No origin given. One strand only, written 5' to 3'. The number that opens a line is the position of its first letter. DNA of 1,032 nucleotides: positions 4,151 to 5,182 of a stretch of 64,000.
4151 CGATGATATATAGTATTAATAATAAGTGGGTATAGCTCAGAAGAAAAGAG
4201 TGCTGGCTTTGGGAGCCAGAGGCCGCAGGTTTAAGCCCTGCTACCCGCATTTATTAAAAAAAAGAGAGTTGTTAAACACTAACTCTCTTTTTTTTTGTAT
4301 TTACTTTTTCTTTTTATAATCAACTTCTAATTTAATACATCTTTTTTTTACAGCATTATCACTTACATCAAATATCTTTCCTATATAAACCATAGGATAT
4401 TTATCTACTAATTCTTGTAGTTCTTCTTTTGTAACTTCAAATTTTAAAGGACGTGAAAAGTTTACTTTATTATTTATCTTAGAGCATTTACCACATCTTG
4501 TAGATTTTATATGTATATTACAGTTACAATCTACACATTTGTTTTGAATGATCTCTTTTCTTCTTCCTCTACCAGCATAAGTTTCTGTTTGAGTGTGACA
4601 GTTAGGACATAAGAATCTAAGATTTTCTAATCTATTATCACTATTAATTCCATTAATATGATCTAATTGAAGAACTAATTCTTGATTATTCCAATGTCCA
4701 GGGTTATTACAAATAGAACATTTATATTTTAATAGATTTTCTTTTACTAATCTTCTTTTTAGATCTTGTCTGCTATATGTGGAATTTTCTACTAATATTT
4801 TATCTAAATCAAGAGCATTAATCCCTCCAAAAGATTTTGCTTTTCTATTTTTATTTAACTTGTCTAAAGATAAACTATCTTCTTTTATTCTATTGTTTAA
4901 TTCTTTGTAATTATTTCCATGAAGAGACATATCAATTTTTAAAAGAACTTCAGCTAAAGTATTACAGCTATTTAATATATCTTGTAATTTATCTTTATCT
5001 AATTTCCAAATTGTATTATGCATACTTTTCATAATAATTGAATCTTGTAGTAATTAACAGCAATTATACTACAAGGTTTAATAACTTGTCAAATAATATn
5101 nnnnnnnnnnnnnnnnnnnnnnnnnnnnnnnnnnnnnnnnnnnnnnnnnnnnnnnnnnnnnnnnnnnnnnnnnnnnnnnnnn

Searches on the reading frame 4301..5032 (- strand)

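Call 61: search_protein_families(library=pfam, proteins=[window:4301-5032:-], max_evalue=0.001)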
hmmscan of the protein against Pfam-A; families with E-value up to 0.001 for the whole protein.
window:4301-5032:- (243 aa): 2 families
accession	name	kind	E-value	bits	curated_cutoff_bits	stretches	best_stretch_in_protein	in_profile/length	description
PF13392.12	HNH_3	-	0.00018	21.5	24.8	1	122-140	20-38/46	HNH endonuclease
PF01844.29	HNH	-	0.0002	21.9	21.4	1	105-148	1-43/47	HNH endonuclease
